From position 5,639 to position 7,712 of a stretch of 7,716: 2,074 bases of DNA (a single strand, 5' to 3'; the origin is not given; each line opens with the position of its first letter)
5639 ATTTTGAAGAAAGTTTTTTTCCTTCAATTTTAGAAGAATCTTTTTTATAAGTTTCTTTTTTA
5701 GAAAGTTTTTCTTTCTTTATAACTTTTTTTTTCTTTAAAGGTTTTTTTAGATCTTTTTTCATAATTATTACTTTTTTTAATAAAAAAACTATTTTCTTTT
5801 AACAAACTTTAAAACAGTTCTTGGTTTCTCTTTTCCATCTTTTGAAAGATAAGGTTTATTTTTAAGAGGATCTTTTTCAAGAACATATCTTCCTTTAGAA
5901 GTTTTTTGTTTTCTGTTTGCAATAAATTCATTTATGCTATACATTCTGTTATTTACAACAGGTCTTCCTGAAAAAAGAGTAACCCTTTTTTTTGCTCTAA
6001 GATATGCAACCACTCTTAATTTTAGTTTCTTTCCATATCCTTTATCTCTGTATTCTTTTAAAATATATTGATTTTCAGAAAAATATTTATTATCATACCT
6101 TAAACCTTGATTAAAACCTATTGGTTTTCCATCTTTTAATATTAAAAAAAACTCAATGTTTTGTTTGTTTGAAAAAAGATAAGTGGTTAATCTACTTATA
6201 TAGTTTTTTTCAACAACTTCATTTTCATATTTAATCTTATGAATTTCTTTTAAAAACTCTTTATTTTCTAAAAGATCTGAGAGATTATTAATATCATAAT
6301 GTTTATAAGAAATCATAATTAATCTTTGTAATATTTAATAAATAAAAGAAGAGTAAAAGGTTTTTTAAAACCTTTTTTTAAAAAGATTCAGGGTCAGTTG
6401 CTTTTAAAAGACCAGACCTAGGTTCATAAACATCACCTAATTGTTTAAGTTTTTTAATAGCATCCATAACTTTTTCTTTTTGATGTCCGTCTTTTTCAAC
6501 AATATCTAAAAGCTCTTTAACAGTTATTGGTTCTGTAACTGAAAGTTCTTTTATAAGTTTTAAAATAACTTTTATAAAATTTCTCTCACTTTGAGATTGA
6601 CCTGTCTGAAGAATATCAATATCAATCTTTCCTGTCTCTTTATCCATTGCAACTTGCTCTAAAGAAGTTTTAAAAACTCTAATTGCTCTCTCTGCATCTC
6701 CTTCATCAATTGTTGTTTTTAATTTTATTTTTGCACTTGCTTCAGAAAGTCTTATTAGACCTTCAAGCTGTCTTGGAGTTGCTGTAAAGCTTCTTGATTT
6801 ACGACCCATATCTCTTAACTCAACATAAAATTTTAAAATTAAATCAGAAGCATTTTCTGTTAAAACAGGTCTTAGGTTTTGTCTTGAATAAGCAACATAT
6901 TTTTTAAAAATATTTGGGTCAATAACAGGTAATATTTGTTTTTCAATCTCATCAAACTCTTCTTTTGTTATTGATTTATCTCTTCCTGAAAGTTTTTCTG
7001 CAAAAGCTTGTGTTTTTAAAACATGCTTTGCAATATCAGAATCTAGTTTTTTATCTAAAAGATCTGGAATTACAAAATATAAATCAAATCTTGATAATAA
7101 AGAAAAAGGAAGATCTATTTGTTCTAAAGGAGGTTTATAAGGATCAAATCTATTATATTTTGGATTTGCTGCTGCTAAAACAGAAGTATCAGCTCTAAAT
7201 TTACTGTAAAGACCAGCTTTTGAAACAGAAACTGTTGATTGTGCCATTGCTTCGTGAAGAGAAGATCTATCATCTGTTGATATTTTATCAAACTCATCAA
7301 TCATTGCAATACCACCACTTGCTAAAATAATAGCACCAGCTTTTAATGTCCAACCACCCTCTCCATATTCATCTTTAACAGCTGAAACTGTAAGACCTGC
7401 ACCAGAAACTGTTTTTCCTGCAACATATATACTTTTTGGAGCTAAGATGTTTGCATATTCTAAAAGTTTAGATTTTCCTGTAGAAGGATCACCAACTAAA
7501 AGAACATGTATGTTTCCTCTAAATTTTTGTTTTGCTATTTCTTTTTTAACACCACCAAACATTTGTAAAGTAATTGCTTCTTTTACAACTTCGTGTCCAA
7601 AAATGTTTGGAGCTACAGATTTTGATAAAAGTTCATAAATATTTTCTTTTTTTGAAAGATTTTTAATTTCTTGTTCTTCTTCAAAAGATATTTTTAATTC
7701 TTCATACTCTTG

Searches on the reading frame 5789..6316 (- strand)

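Call 39: search_protein_families(library=pfam, proteins=[window:5789-6316:-], max_evalue=0.001)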
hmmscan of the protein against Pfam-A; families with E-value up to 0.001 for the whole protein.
window:5789-6316:- (175 aa): 2 families
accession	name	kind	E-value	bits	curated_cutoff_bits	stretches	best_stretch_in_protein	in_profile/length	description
PF00583.31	Acetyltransf_1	-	2.8e-07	31.2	20.7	1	38-114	20-98/116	Acetyltransferase (GNAT) family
PF13508.13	Acetyltransf_7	-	7.4e-06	26.7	27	1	54-112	3-62/84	Acetyltransferase (GNAT) domain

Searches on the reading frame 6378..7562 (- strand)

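Call 39: search_protein_families(library=pfam, proteins=[window:6378-7562:-], max_evalue=0.001)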
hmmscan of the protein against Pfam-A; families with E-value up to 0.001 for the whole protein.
window:6378-7562:- (394 aa): 5 families
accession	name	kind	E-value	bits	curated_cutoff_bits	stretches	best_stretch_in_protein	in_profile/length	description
PF00493.29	MCM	-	2.9e-67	226.5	23.3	1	1-184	40-223/224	MCM P-loop domain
PF17855.7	MCM_lid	-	1.1e-26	93.6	27.4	1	218-301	2-87/87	MCM AAA-lid domain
PF01078.27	Mg_chelatase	-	8.4e-09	35.6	20.3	1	69-134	93-158/207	Magnesium chelatase, subunit ChlI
PF07728.20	AAA_5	-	7.5e-06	26.4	22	1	19-146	1-135/139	AAA domain (dynein-related subfamily)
PF21120.3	MCM_WH_arc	-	0.00043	20.7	26.1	0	353-387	29-63/63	Archaeal MCM, winged-helix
